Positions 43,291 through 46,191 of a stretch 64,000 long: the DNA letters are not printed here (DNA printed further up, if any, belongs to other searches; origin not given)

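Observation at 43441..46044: Stand-alone ECF-type sigma factor fused to a ~670-aa soluble C-terminal region, with no anti-sigma gene nearby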

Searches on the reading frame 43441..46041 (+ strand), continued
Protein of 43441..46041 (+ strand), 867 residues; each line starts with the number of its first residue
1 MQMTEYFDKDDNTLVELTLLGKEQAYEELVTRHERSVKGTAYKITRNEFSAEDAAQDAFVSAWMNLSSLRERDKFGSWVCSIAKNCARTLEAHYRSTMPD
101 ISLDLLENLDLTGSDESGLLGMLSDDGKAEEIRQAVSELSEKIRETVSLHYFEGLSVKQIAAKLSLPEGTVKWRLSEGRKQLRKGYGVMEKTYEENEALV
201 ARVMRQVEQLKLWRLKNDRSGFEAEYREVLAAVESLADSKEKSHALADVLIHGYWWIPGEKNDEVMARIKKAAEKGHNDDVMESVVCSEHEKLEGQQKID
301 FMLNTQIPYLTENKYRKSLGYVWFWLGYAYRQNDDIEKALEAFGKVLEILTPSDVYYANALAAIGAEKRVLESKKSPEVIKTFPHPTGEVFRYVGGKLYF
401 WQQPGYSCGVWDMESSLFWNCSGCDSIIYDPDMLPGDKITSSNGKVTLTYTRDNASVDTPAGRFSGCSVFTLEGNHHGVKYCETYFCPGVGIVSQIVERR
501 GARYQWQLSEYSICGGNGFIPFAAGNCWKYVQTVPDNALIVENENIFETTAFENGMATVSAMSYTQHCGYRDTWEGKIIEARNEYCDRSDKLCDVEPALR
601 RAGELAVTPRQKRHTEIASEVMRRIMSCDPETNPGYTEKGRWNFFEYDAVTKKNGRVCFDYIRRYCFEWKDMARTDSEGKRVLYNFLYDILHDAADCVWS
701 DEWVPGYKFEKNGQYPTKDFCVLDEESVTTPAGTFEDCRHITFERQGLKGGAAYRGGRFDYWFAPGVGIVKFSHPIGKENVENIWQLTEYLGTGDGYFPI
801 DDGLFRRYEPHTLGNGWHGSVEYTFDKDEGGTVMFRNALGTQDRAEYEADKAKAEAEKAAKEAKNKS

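Call 31: predict_structure(alignment_id=A1)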
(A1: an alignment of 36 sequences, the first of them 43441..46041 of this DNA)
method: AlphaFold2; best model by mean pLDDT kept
length: 867 residues; sequences in the alignment: 36
mean_pLDDT: 84.4   pTM: 0.69
mean pLDDT of the five models: 84.4, 83.2, 80.0, 79.4, 78.8
residues with pLDDT >= 90: 493; 70-90: 240; 50-70: 54; < 50: 80
segments of 3 or more residues with pLDDT < 50: 1-3, 96-133, 135-151, 178-196
pLDDT, mean of each block of 10 residues (from residue 1): 67 82 82 85 75 73 71 78 75 47 34 37 44 46 40 55 58 51 37 52 87 90 93 91 95 89 94 96 95 94 98 97 97 94 98 98 96 90 94 93 86 83 95 95 95 95 96 90 96 93 91 91 96 87 94 95 93 94 87 93 94 94 92 92 92 91 85 79 87 91 94 83 96 96 85 84 96 82 93 91 93 90 90 93 92 89 85
secondary structure, 60 per line:
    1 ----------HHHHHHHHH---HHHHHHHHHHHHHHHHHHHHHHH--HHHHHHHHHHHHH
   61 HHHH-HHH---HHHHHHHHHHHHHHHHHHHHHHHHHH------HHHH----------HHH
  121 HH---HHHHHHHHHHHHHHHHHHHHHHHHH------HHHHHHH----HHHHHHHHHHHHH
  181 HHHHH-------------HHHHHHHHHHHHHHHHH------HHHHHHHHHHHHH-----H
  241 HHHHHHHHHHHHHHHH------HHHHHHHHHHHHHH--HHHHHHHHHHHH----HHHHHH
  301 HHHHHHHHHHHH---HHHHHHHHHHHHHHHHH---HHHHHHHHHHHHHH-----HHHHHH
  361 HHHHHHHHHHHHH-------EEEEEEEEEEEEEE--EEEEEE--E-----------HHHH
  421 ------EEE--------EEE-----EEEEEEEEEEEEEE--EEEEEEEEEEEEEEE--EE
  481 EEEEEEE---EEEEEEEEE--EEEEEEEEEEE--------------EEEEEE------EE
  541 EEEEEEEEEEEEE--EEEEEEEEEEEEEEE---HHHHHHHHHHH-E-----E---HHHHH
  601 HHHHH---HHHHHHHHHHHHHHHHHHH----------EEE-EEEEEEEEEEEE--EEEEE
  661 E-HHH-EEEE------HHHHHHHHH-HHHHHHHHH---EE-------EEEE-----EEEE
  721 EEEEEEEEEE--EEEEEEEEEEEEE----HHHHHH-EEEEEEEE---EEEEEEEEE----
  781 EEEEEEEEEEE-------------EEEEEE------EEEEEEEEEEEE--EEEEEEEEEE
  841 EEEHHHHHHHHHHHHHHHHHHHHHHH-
elements in order (helices of 4 or more, strands of 3 or more residues): H11-19 H23-45 H48-64 H72-97 H104-107 H118-122 H126-150 H157-163 H168-185 H199-215 H222-234 H240-256 H263-276 H279-290 H295-312 H316-332 H336-349 H355-373 E381-394 E397-402 H417-420 E427-429 E438-440 E446-459 E462-476 E479-487 E491-499 E502-512 E527-532 E539-553 E556-570 H574-584 H596-605 H609-627 E638-640 E642-653 E656-661 E667-670 H677-685 H687-695 E708-711 E717-730 E733-745 H750-755 E757-764 E768-776 E781-791 E805-810 E817-828 E831-843 H844-866

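Call 34: fold_search(model_id=the predicted structure, library=pdb)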
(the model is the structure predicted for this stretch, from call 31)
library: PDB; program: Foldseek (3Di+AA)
matches with E <= 10: 1190; with E <= 0.001: 1
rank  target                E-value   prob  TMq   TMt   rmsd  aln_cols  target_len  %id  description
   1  9b8h_A                4.3e-04  0.82  0.12  0.16  30.5       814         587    7  Cryo-EM structure of E. coli cellulose synthase subunit C with cellotetraose (released 2025-02-19)
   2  1or7_A                1.2e-03  1.00  0.11  0.48  17.5       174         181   29  Crystal Structure of Escherichia coli sigmaE with the Cytoplasmic Domain of its Anti-sigma RseA (released 2003-04-15)
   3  4xrt_B                1.2e-03  0.95  0.09  0.22  22.0       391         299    9  Crystal structure of the di-domain ARO/CYC StfQ from the steffimycin biosynthetic pathway (released 2015-12-02)
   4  4xrw                  1.4e-03  0.93  0.09  0.21  20.2       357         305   10  Crystal structure of the di-domain ARO/CYC BexL from the BE-7585A biosynthetic pathway (released 2015-12-02)
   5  5wur_A                1.5e-03  1.00  0.10  0.49  14.3       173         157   29  Crystal structure of SigW in complex with its anti-sigma RsiW, an oxdized form (released 2017-03-29)
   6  8z6g_B                1.7e-03  1.00  0.10  0.47  17.2       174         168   29  the AlgU-MucAcyto complex structure in Pseudomonas aeruginosa (released 2024-05-08)
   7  9m9e_F                2.4e-03  1.00  0.09  0.40  19.0       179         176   26  Structural Basis of Pausing During Transcription Initiation in Mycobacterium tuberculosis (released 2026-01-14)
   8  5wuq_A                2.8e-03  1.00  0.10  0.48  14.6       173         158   29  Crystal structure of SigW in complex with its anti-sigma RsiW, a zinc binding form (released 2017-03-29)
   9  6in7_B                2.9e-03  1.00  0.10  0.45  17.2       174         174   30  Crystal structure of AlgU in complex with MucA(cyto) (released 2019-07-24)
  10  9m9d_F                3.6e-03  1.00  0.08  0.42  23.8       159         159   27  Structural Basis of Pausing During Transcription Initiation in Mycobacterium tuberculosis (released 2026-01-14)
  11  1or7_B                3.8e-03  1.00  0.09  0.48  15.5       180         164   27  Crystal Structure of Escherichia coli sigmaE with the Cytoplasmic Domain of its Anti-sigma RseA (released 2003-04-15)
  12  8qgy_A                3.9e-03  0.57  0.08  0.09  27.5       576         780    9  Cryo-EM structure of C-terminally truncated Apoptosis signal-regulating kinase 1 (ASK1) (released 2024-04-03)
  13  6jbq_F                4.1e-03  1.00  0.11  0.46  22.7       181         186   28  CryoEM structure of Escherichia coli sigmaE transcription initiation complex containing 5nt of RNA (released 2019-05-29)
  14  4xrt_A                4.5e-03  0.84  0.10  0.24  22.6       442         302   10  Crystal structure of the di-domain ARO/CYC StfQ from the steffimycin biosynthetic pathway (released 2015-12-02)
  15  5wuq_B                5.9e-03  1.00  0.09  0.49  14.2       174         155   28  Crystal structure of SigW in complex with its anti-sigma RsiW, a zinc binding form (released 2017-03-29)
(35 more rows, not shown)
